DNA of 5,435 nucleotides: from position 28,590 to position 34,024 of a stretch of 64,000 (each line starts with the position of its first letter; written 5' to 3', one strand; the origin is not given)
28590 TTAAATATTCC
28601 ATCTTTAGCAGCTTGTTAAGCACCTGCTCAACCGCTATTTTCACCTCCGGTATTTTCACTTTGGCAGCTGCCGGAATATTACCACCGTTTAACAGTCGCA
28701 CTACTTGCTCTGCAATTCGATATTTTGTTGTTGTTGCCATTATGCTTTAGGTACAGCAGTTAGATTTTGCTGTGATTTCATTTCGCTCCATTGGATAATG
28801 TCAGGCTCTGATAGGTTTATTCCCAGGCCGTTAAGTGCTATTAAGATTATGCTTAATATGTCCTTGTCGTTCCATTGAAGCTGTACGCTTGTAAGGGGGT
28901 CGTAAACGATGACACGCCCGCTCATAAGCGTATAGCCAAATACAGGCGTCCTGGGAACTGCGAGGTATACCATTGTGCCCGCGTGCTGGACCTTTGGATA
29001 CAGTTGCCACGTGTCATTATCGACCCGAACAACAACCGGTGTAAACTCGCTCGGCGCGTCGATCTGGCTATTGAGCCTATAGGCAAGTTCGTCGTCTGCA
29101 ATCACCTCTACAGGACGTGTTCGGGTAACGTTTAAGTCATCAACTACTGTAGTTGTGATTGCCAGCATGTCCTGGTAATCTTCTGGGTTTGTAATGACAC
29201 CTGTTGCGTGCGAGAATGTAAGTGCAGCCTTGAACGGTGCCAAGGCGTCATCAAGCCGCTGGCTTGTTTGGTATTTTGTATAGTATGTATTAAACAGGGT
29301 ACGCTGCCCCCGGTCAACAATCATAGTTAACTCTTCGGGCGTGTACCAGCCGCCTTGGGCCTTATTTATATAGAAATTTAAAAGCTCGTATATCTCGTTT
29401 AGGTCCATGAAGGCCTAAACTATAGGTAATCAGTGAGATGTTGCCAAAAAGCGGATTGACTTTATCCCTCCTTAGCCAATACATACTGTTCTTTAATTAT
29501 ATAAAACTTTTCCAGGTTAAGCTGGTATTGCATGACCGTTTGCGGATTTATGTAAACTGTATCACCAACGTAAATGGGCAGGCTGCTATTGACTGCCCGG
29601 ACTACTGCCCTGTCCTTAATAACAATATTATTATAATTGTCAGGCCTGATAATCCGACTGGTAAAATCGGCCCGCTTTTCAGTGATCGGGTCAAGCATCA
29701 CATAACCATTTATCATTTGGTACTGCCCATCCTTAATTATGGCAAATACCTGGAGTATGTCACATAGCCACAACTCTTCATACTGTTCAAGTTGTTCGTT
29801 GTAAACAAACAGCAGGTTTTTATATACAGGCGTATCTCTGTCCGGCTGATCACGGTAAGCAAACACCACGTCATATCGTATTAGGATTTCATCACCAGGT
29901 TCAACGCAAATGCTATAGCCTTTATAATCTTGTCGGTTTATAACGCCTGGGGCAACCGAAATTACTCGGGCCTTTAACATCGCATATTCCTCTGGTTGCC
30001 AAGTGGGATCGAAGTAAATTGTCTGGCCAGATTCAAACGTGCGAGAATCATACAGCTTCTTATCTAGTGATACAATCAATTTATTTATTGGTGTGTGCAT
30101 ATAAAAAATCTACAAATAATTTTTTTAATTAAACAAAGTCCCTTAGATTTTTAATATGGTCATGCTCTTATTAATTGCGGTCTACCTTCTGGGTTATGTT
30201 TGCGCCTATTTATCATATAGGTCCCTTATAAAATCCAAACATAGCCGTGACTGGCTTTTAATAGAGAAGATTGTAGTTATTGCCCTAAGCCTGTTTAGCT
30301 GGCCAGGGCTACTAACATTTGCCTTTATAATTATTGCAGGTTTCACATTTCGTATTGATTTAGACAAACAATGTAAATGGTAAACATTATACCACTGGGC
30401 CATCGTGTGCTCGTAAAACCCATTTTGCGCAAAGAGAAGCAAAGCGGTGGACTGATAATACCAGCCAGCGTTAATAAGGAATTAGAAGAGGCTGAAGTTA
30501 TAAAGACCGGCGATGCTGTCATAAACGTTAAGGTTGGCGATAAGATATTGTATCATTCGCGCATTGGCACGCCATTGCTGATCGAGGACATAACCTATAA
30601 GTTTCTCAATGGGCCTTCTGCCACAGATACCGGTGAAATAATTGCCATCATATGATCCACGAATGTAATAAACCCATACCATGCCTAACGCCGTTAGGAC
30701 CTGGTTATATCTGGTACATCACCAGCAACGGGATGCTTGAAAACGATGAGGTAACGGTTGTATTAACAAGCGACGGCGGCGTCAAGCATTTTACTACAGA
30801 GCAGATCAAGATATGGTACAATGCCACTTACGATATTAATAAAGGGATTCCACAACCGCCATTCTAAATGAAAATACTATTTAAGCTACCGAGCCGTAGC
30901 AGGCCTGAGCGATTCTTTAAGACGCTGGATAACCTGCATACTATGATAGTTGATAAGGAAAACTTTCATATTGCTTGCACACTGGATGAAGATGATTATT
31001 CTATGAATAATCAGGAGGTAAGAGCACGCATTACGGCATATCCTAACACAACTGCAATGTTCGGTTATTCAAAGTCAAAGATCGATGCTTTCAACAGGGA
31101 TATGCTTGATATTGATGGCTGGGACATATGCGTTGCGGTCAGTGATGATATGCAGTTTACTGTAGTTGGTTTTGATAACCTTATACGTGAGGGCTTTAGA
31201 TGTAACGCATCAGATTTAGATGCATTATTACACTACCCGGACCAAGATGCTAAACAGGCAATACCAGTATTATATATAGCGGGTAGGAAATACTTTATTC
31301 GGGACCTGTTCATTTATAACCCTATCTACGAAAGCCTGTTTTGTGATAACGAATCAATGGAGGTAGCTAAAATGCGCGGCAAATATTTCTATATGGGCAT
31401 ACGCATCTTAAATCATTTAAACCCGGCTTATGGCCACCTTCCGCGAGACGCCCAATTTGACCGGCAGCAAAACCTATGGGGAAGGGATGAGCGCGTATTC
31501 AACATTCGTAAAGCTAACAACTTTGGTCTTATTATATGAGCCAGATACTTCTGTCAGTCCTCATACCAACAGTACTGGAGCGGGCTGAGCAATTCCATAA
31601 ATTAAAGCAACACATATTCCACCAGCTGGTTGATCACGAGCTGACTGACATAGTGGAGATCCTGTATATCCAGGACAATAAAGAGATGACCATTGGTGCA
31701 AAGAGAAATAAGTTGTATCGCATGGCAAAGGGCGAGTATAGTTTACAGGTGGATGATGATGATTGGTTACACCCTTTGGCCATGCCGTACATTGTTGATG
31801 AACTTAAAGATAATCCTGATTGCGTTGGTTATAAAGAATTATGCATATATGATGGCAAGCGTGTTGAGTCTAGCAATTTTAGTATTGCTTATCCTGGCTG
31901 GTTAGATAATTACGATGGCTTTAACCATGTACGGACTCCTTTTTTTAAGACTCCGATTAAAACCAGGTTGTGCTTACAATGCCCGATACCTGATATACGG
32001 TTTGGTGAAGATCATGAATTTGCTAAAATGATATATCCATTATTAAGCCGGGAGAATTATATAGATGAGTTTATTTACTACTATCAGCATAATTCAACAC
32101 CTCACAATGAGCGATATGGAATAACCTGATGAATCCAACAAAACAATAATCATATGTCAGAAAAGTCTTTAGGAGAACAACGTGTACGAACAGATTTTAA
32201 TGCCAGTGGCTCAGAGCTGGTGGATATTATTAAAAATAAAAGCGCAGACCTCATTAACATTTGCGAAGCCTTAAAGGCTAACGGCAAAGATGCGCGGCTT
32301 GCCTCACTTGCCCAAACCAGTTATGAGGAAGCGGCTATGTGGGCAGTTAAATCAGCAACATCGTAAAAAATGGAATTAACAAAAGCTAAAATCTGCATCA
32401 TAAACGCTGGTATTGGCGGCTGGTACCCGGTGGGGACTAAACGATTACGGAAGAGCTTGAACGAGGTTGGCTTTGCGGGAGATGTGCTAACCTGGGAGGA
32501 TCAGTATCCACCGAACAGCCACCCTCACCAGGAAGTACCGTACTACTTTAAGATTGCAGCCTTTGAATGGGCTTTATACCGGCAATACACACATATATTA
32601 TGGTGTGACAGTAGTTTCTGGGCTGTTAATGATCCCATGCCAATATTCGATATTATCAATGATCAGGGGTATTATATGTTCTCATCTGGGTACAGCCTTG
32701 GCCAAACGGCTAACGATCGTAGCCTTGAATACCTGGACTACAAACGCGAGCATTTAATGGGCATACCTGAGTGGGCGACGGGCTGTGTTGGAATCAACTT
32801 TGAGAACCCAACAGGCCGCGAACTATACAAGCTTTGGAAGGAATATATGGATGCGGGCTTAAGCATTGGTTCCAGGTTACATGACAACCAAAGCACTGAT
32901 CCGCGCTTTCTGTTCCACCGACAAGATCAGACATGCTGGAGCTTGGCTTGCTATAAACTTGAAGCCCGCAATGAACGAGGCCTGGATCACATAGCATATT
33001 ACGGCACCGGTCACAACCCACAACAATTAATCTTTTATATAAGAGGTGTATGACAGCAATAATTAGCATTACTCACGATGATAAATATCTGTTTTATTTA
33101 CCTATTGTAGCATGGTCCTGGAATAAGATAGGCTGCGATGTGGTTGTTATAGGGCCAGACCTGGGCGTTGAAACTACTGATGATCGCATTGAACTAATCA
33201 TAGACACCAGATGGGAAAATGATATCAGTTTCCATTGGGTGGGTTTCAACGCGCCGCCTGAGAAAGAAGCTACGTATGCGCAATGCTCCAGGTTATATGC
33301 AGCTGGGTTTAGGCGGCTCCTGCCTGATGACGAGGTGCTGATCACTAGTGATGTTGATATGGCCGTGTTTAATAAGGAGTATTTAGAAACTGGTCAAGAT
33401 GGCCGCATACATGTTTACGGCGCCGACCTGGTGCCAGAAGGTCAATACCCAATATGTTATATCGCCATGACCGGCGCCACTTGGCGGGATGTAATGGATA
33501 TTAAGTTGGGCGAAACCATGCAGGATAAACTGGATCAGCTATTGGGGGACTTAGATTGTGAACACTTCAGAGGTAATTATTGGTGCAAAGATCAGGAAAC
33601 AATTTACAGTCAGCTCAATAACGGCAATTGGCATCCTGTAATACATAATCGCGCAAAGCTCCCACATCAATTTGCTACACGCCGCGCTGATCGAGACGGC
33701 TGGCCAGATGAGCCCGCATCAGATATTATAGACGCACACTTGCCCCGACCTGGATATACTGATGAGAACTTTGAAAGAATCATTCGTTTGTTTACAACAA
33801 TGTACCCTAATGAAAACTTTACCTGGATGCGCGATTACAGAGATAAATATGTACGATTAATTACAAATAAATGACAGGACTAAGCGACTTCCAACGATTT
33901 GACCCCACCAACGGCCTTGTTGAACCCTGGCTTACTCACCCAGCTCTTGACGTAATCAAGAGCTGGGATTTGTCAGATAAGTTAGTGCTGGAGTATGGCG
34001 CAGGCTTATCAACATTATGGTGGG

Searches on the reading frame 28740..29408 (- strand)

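Call 58: search_protein_families(library=phrogs, proteins=[window:28740-29408:-], max_evalue=0.001)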
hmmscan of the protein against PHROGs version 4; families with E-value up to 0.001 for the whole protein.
window:28740-29408:- (222 aa): 1 family
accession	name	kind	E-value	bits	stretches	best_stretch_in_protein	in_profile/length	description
phrog_14543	-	head and packaging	4.8e-08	33.7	0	112-213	125-225/234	virion structural protein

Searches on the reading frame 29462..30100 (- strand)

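Call 58: search_protein_families(library=phrogs, proteins=[window:29462-30100:-], max_evalue=0.001)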
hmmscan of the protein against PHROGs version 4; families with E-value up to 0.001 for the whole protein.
window:29462-30100:- (212 aa): 2 families
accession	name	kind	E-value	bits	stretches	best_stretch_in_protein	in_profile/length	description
phrog_13932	-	other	6.2e-08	33.6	1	5-211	4-199/200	co-chaperonin GroES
phrog_3188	-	other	7.1e-06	26.8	0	147-211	22-94/96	co-chaperonin GroES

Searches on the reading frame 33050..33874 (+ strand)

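Call 57: search_protein_families(library=phrogs, proteins=[window:33050-33874:+], max_evalue=0.001)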
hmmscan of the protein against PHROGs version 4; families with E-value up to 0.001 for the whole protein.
window:33050-33874:+ (274 aa): 1 family
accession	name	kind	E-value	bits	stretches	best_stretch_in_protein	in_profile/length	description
phrog_17092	-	DNA, RNA and nucleotide metabolism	0.00011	23.3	0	24-58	21-55/76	dUTPase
